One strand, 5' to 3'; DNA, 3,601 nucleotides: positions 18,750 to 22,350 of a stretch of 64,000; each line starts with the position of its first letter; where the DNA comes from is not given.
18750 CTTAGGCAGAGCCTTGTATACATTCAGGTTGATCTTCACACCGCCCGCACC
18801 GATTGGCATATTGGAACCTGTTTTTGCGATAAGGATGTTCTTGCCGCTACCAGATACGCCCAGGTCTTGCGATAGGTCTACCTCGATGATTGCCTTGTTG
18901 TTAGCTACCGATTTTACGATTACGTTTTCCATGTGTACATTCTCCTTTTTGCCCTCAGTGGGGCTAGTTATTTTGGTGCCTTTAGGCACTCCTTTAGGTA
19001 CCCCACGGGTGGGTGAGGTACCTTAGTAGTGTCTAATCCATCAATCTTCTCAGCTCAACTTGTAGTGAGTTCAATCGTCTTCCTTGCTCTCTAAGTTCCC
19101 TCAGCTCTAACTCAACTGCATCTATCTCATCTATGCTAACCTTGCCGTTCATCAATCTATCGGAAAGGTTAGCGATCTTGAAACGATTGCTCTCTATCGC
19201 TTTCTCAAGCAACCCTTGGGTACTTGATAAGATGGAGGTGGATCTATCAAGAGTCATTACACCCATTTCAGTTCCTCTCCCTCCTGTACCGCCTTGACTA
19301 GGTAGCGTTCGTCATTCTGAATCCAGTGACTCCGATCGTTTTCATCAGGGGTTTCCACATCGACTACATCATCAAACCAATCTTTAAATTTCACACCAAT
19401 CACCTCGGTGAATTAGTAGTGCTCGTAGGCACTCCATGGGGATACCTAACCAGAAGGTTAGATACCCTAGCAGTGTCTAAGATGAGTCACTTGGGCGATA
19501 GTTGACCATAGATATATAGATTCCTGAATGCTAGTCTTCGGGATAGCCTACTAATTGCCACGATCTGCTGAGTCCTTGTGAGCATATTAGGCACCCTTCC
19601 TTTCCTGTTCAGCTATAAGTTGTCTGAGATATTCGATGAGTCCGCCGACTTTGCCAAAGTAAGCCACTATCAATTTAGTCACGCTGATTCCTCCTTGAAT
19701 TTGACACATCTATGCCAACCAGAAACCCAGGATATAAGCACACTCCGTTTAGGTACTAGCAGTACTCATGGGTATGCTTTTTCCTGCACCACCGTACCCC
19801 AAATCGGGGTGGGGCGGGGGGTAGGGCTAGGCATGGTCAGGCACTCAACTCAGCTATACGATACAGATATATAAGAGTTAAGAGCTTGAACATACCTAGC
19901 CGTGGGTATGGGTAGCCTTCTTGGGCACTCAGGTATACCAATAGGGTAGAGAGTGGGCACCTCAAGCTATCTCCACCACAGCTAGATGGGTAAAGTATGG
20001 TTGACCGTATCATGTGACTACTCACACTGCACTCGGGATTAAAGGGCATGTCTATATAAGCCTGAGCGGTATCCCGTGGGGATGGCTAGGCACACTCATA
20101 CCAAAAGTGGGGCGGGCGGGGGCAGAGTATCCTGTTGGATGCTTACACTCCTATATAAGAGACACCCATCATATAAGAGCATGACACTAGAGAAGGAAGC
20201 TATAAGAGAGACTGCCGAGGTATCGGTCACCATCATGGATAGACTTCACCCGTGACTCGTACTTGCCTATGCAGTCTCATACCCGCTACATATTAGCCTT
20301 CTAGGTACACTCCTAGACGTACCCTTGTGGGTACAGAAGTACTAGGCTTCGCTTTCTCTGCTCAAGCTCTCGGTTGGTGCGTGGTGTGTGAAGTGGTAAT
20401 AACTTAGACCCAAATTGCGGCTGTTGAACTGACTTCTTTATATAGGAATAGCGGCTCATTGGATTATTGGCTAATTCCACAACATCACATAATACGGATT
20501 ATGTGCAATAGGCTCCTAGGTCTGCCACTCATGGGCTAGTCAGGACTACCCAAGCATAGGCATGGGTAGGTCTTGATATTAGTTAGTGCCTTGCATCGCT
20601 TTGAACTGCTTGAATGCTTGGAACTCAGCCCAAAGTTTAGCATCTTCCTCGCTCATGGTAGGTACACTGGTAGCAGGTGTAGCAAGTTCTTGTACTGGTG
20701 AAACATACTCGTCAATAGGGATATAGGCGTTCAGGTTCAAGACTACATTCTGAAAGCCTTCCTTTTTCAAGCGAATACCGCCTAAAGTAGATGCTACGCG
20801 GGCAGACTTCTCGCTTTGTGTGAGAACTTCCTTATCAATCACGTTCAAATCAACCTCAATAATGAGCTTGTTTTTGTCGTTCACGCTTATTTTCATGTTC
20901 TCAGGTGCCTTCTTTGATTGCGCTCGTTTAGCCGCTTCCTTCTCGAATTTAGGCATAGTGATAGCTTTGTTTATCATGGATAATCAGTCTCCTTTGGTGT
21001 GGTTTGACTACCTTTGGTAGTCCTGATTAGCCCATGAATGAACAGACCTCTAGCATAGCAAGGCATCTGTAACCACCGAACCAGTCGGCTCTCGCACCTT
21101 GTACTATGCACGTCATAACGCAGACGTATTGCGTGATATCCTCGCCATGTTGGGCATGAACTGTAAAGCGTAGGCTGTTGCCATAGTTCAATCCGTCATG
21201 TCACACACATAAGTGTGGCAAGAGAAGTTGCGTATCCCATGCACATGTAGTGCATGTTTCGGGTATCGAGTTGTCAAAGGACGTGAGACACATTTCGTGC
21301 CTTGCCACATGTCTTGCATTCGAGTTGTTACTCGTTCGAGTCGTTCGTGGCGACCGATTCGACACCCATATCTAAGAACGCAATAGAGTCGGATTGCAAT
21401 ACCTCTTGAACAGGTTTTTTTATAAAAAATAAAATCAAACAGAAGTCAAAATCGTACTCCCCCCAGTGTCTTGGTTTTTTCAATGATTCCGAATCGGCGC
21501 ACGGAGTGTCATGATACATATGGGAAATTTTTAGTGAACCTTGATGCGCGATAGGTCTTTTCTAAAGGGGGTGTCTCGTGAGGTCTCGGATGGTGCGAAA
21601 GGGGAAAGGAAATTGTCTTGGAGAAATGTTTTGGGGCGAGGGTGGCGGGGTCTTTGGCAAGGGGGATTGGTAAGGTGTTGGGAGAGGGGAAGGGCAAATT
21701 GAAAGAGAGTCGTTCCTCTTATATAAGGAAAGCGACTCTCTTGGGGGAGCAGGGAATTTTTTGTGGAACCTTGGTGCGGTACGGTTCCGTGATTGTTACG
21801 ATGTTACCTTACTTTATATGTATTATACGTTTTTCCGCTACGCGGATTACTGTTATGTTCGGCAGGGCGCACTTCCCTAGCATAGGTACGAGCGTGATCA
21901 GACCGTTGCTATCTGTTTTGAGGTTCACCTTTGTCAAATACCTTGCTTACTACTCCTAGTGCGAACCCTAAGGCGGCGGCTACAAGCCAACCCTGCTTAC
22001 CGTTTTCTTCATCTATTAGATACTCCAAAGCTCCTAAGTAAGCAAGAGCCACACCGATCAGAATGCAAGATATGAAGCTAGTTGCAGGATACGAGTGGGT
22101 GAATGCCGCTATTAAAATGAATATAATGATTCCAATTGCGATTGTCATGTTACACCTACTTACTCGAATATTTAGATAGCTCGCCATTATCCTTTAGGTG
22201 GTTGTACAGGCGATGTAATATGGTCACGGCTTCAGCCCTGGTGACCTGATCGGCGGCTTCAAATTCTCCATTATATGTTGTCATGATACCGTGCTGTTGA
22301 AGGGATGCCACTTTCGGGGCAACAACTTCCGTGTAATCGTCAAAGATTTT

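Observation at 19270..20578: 1.3-kb non-coding region with degenerate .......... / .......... repeats, a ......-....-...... palindrome and G-quadruplex-type runs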

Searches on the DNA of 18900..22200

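Call 34: search_rna_families(source=window, start=18900, end=22200, threshold=evalue, max_evalue=5)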
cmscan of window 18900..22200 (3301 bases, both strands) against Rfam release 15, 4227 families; matches with E-value up to 5: 2.
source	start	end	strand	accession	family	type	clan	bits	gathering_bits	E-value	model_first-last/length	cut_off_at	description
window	19827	19899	+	RF04176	mir-3149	Gene; miRNA;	-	22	100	0.8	1-83/83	no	mir-3149 microRNA precursor family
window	19135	19173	+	RF02245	mir-788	Gene; miRNA;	-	18.4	90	2.7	1-80/80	no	mir-788 microRNA precursor family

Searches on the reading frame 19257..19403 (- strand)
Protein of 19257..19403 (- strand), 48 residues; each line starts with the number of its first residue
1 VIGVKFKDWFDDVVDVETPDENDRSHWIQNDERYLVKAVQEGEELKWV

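Call 9: search_protein_families(library=phrogs, proteins=[window:19257-19403:-], max_evalue=0.01)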
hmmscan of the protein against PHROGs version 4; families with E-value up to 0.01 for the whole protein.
window:19257-19403:- (48 aa): 0 families
